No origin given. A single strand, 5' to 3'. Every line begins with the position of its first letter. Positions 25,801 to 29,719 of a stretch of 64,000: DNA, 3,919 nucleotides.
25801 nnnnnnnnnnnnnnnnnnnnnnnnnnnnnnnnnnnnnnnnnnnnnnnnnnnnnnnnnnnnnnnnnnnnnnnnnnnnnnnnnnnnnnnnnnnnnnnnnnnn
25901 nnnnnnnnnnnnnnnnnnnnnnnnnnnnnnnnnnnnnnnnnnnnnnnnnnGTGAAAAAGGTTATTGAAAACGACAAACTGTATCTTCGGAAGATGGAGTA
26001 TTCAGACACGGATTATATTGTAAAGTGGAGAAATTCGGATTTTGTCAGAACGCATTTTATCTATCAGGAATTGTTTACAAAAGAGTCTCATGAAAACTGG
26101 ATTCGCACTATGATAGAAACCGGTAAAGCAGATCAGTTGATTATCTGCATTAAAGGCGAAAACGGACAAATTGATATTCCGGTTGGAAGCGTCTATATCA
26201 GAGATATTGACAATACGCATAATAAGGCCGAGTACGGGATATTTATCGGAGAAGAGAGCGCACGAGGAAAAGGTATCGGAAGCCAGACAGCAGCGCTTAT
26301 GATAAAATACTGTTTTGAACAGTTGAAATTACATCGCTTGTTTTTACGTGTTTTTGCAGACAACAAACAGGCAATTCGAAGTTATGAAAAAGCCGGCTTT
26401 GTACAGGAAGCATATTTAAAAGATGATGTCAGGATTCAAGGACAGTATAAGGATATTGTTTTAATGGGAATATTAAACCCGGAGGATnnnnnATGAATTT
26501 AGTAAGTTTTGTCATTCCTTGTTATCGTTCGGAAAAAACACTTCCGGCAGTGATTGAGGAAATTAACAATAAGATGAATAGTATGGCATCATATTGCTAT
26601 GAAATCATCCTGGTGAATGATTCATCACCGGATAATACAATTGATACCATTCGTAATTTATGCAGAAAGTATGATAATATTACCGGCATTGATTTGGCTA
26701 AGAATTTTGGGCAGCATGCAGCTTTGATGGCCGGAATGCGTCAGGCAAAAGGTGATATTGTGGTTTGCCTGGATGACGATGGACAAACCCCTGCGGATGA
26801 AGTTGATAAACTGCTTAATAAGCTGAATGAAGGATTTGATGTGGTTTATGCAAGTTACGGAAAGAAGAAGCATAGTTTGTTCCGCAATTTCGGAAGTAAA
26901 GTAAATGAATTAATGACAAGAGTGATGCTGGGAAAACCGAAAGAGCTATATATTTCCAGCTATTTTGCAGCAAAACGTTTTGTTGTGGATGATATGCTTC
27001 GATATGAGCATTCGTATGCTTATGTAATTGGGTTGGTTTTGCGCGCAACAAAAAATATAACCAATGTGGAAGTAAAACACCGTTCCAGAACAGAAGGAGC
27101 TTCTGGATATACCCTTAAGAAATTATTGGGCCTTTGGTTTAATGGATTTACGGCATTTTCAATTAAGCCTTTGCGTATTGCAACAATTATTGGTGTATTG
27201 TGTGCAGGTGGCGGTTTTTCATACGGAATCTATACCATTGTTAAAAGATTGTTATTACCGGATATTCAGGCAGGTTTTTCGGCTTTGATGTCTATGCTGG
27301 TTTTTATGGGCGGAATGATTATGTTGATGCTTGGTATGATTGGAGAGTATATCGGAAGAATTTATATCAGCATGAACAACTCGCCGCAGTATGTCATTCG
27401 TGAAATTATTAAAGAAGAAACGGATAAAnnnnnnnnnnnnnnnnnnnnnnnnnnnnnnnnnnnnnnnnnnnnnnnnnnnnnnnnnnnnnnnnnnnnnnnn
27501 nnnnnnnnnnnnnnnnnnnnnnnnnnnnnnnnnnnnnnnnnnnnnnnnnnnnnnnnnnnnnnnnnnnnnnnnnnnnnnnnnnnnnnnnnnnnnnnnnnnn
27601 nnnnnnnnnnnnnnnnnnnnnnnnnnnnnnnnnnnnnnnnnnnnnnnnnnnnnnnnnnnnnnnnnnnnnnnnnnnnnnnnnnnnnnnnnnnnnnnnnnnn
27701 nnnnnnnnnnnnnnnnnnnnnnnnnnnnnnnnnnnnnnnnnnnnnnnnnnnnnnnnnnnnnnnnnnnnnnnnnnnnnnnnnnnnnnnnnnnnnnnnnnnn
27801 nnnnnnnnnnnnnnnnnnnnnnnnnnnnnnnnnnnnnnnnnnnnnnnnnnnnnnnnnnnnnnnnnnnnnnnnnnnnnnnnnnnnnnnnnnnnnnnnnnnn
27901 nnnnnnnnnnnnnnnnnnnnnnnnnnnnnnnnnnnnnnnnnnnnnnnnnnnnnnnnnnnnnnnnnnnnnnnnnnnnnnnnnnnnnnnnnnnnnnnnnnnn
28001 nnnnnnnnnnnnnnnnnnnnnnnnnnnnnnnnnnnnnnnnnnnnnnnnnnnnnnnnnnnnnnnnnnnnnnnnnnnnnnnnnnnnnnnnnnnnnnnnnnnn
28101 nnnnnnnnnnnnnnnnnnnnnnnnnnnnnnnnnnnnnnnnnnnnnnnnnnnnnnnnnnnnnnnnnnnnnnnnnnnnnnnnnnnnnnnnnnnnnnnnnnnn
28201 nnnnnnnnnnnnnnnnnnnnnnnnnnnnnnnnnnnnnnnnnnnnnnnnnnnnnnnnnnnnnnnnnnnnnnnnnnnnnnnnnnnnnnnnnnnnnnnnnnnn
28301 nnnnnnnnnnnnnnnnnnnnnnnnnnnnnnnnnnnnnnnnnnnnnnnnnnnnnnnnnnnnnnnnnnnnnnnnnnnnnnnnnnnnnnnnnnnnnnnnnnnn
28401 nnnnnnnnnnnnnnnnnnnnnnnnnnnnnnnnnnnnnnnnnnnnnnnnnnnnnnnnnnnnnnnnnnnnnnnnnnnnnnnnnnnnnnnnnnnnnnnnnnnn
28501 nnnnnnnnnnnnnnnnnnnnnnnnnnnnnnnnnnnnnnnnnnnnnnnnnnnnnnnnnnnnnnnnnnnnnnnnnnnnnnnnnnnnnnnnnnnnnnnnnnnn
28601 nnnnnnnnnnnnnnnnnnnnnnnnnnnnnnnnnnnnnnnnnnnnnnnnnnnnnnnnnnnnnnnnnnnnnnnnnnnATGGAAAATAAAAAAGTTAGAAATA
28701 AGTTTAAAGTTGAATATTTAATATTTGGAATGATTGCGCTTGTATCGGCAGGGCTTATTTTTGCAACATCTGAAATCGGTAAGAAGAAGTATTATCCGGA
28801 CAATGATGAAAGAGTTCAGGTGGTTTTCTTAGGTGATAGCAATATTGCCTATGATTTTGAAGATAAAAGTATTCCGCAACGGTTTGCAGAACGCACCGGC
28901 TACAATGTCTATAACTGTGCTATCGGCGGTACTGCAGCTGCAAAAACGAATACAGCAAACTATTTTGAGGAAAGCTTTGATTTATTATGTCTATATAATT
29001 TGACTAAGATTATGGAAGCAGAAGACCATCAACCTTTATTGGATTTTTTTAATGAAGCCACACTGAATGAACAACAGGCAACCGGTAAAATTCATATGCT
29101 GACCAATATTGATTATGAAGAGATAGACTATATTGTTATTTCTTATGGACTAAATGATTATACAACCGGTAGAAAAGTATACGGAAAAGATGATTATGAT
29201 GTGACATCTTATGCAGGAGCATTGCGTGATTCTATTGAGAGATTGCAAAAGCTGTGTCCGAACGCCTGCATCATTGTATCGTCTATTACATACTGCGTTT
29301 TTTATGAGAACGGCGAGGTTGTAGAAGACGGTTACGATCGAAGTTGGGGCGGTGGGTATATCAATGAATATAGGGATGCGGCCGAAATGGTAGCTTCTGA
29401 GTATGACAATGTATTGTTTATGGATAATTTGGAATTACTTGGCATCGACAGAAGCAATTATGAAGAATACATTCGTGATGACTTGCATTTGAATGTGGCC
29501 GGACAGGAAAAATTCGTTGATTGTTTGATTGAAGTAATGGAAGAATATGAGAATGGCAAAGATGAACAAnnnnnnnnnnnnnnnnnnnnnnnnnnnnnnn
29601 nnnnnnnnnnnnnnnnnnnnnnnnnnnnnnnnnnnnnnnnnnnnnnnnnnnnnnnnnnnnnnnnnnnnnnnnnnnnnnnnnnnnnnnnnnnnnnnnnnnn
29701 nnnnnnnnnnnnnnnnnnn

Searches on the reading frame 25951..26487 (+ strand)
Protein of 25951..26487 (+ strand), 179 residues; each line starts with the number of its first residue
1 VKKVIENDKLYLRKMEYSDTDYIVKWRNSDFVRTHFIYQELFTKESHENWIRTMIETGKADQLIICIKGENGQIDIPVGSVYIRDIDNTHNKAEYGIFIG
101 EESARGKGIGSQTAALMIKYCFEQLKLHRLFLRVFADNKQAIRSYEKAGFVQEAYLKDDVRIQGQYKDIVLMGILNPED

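Call 20: search_protein_families(library=ncbifam, proteins=[window:25951-26487:+], max_evalue=1e-10)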
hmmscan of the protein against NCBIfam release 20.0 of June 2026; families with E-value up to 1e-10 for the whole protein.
window:25951-26487:+ (179 aa): 4 families
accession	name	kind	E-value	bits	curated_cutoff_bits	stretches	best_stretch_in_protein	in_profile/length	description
TIGR03585.1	PseH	equivalog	5.2e-26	91.6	93.1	1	12-172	3-155/156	UDP-4-amino-4,6-dideoxy-N-acetyl-beta-L-altrosamine N-acetyltransferase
NF011709.0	PRK15130.1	equivalog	9.3e-17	61.4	218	1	77-176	68-166/186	spermidine N1-acetyltransferase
NF040503.1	resist_ArsN1a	equivalog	1.6e-11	44.2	170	1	48-173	34-156/159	arsinothricin resistance N-acetyltransferase ArsN1 family A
NF007527.0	PRK10140.1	equivalog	1.8e-11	44.2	236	1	43-172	34-158/162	N-acetyltransferase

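Call 40: search_solved_structures(query=window:25951-26487:+, max_evalue=0.001, show_alignments=1)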
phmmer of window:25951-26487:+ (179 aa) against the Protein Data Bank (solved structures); distinct sequences matched with E-value up to 0.001: 45.
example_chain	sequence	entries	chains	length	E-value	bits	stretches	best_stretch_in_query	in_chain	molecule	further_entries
6erd_A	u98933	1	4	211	2.2e-15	60.2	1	8-175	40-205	Aminoglycoside N6'-acetyltransferase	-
6dau_A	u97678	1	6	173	3.2e-15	59.7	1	7-176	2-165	Spermidine N1-acetyltransferase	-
7kx2_A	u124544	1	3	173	3.3e-15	59.6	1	7-176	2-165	Spermidine N(1)-acetyltransferase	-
4jjx_A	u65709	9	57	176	3.8e-15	59.4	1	7-176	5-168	Spermidine n1-acetyltransferase | Spermidine N(1)-acetyltransferase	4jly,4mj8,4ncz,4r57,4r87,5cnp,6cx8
4ygo_A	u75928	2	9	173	4.8e-15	59.1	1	7-176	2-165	Spermidine n1-acetyltransferase | Spermidine N(1)-acetyltransferase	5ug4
4mhd_A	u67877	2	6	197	5e-15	59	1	7-176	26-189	Spermidine n1-acetyltransferase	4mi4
7kwh_A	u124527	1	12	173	5.3e-15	58.9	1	7-176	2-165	Spermidine N(1)-acetyltransferase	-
3tth_A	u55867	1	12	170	7.5e-15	58.5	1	75-176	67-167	Spermidine N1-acetyltransferase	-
7kx3_A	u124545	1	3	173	8.9e-15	58.2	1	7-176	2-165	Spermidine N(1)-acetyltransferase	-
7kwx_A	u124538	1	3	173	9e-15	58.2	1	7-176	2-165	Spermidine N(1)-acetyltransferase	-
8q6u_A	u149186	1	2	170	1.2e-14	57.8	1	12-175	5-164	Aminoglycoside N6'-acetyltransferase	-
7kwj_A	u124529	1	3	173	1.4e-14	57.6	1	7-176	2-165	Spermidine N(1)-acetyltransferase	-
7kwq_A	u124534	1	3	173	1.7e-14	57.3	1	7-176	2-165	Spermidine N(1)-acetyltransferase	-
8fv0_C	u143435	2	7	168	2.4e-14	56.8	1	10-178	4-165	Diamine N-acetyltransferase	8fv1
5ix3_A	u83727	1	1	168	2.5e-14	56.7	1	10-178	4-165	Diamine N-acetyltransferase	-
4xpk_A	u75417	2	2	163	4.1e-05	26.8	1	17-151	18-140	N-Acetyltransferase, PseH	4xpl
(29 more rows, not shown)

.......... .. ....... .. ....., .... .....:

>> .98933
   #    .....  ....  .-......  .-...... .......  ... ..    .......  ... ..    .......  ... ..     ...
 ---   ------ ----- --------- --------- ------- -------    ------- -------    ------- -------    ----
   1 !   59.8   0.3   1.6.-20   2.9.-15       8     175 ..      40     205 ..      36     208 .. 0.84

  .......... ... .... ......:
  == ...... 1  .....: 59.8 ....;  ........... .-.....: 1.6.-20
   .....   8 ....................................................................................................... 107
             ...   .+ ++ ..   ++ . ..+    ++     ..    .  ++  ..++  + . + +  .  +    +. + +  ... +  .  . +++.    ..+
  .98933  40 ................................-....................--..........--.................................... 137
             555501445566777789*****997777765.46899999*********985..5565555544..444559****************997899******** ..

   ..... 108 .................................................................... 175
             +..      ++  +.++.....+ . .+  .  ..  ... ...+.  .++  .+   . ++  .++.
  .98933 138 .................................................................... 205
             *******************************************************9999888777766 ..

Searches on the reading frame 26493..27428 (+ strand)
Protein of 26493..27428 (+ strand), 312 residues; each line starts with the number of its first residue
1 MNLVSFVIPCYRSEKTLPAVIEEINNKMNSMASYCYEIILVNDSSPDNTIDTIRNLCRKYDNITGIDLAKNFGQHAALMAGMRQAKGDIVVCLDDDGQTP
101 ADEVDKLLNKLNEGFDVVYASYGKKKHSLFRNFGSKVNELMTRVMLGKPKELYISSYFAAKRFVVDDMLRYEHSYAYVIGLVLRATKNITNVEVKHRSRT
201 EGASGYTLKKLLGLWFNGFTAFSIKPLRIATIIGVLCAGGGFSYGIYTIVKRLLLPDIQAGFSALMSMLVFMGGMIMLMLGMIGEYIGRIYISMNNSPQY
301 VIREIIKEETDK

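Call 20: search_protein_families(library=ncbifam, proteins=[window:26493-27428:+], max_evalue=1e-10)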
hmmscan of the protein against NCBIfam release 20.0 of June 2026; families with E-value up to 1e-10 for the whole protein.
window:26493-27428:+ (312 aa): 5 families
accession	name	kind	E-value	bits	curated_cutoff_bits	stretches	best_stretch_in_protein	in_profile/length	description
NF007986.1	PRK10714.1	equivalog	1.1e-57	195.4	529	1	3-309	7-315/316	undecaprenyl-phosphate 4-deoxy-4-formamido-L-arabinose transferase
NF047588.1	GlcsyltransPgfSStrep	equivalog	5.3e-46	157.2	500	1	4-304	3-304/308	glycosyltransferase PgfS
TIGR03937.1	PgaC_IcaA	equivalog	4.4e-17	62.1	422.3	1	2-112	45-151/407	poly-beta-1,6-N-acetyl-D-glucosamine synthase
TIGR04182.1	glyco_TIGR04182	equivalog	1.4e-13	50.9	325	1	4-287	2-282/293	S-layer glycoprotein N-glycosyltransferase AglJ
NF041875.1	EPS_EpsD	equivalog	7.8e-12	45.2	370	1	4-118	1-111/325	exopolysaccharide biosynthesis glycosyltransferase EpsD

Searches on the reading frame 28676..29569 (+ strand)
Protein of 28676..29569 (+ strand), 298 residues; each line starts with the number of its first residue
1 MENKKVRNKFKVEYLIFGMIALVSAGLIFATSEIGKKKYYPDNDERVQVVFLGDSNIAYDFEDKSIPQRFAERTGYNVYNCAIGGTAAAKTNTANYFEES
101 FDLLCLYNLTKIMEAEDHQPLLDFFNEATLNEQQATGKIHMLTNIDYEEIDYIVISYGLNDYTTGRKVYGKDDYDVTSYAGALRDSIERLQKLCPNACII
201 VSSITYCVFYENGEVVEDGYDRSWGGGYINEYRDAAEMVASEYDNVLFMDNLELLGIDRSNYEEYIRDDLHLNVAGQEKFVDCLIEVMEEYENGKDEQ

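Call 11: search_protein_families(library=ncbifam, proteins=[window:28676-29569:+], max_evalue=0.00001)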
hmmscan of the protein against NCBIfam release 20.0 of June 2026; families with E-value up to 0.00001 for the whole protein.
window:28676-29569:+ (298 aa): 0 families

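Call 19: search_protein_families(library=pfam, proteins=[window:28676-29569:+], max_evalue=0.001)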
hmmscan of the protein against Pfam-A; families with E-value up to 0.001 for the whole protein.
window:28676-29569:+ (298 aa): 2 families
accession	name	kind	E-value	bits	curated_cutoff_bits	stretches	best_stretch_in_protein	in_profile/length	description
PF13472.12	Lipase_GDSL_2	-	3.8e-16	60.5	32.9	1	51-278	1-177/178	GDSL-like Lipase/Acylhydrolase family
PF00657.28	Lipase_GDSL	-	7.4e-09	36.5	23.6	1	49-283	1-207/208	GDSL-like Lipase/Acylhydrolase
